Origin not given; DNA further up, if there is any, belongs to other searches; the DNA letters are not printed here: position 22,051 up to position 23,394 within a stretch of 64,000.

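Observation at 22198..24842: Translationally coupled flippase-like and TMTC/PMT-like GT39-TPR pair: candidate periplasmic protein O-glycosylation module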

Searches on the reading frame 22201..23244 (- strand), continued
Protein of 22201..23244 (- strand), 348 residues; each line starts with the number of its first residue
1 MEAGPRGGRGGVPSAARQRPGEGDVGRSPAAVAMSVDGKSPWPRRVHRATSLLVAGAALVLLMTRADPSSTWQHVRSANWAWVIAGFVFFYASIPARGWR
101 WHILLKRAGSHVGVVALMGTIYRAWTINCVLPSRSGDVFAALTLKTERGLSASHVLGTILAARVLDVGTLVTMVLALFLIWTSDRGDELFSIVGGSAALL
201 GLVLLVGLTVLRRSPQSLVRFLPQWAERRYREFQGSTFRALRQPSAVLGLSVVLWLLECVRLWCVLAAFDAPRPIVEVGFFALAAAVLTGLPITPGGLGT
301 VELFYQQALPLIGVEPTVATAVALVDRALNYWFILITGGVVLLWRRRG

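Call 79: find_homologous_proteins(query=L008:8935-9705:+, max_evalue=1e-10)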
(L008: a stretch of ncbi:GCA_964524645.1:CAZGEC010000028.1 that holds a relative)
Query L008:8935-9705:+ (257 aa): 8000 proteins with E <= 1e-10 among 8000 candidates; the best 120 are listed.
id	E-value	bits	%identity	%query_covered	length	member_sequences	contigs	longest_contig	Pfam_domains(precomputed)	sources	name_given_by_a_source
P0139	4.9e-169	578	100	100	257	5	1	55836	PF00535.33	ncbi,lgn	-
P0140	2.2e-151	521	93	97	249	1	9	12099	PF00535.33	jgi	jgi:glycosyltransferase involved in cell wall biosynthesis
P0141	1.4e-133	462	84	93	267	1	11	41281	PF00535.33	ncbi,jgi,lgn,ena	-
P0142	5.2e-133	460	81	97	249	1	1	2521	PF00535.33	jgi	jgi:glycosyltransferase involved in cell wall biosynthesis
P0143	8.4e-132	456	81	97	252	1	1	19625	PF00535.33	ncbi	-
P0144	8.5e-132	456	79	98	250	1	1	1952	PF00535.33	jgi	jgi:glycosyltransferase involved in cell wall biosynthesis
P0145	2.7e-131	455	80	96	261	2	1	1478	PF00535.33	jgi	jgi:glycosyltransferase involved in cell wall biosynthesis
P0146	5.1e-131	454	80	96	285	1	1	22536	PF00535.33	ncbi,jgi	jgi:glycosyltransferase involved in cell wall biosynthesis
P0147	2.0e-130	452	80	95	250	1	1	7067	PF00535.33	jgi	-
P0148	3.0e-130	451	80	96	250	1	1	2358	PF00535.33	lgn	-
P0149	3.6e-130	451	79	95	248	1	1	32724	PF00535.33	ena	-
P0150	3.8e-130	451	81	95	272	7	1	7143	PF00535.33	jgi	jgi:glycosyltransferase involved in cell wall biosynthesis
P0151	9.6e-130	450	81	95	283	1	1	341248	PF00535.33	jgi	jgi:glycosyltransferase involved in cell wall biosynthesis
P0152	1.5e-129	449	78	99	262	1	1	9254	PF00535.33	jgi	jgi:glycosyltransferase involved in cell wall biosynthesis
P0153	1.7e-129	449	80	96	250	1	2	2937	PF00535.33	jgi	jgi:glycosyltransferase involved in cell wall biosynthesis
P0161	2.2e-127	442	80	93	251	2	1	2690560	PF00535.33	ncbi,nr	ncbi:MAG: glycosyltransferase family 2 protein [Candidatus Eiseniibacteriota bacterium]|nr:MAG: glyc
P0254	1.1e-119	417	73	95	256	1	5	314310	PF00535.33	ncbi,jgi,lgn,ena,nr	ncbi:MAG: glycosyltransferase family 2 protein [Candidatus Krumholzibacteria bacterium]|jgi:glycosyl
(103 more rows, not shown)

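Call 80: find_encoding_contigs(protein=P0161, flank=7000, max_places=1)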
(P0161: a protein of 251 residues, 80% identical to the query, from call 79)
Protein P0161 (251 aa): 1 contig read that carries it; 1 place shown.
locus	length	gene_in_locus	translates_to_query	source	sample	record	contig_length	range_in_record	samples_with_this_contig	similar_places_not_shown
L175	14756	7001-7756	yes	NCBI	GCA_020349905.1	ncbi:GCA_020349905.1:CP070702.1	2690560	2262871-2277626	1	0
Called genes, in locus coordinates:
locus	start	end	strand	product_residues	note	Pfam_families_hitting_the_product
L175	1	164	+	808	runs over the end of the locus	PF09822:ABC_transp_aux (faint), PF14258:DUF4350 (weak), PF23355:IFT52_GIFT (faint), PF14258:DUF4350 (weak)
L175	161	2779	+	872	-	PF09822:ABC_transp_aux (weak), PF23355:IFT52_GIFT, PF14258:DUF4350 (faint)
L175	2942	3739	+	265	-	-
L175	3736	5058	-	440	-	PF19290:PmbA_TldD_2nd, PF19289:PmbA_TldD_3rd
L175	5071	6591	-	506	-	PF01523:PmbA_TldD_1st, PF19290:PmbA_TldD_2nd, PF19289:PmbA_TldD_3rd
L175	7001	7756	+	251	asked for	PF00535:Glycos_transf_2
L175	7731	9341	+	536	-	PF13231:PMT_2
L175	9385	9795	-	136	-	-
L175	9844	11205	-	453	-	PF01979:Amidohydro_1, PF07969:Amidohydro_3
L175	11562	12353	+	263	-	PF01012:ETF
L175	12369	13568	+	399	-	PF00037:Fer4, PF12797:Fer4_2 (weak), PF12837:Fer4_6 (weak), PF12838:Fer4_7 (weak), PF13187:Fer4_9 (weak), PF13237:Fer4_10, PF01012:ETF, PF00766:ETF_alpha, +2 more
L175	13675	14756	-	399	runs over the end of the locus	PF01053:Cys_Met_Meta_PP, PF00155:Aminotran_1_2, PF01212:Beta_elim_lyase (weak)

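Call 81: find_encoding_contigs(protein=P0254, flank=7000, max_places=1)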
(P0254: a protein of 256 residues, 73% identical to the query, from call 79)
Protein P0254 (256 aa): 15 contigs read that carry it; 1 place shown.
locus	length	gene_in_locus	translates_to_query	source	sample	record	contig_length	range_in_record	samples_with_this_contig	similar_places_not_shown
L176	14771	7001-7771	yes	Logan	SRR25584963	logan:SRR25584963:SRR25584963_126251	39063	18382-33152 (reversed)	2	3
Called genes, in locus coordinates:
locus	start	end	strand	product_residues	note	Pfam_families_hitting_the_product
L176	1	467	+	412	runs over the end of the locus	-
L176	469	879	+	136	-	PF13686:DrsE_2 (faint)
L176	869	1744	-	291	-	PF23023:Anti-Pycsar_Apyc1 (weak), PF00753:Lactamase_B (faint), PF12706:Lactamase_B_2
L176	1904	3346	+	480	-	PF02492:cobW (weak)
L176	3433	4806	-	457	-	-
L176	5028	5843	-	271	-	-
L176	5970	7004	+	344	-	PF26550:Tricorn_2nd (weak), PF07676:PD40 (faint), PF26549:Tricorn_N (weak)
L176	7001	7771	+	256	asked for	PF00535:Glycos_transf_2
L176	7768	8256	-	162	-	-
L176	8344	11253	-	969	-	PF13860:FlgD_ig, PF18962:Por_Secre_tail (faint)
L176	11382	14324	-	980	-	PF13585:CHU_C (faint), PF13860:FlgD_ig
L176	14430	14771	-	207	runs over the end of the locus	PF00753:Lactamase_B, PF12706:Lactamase_B_2 (weak)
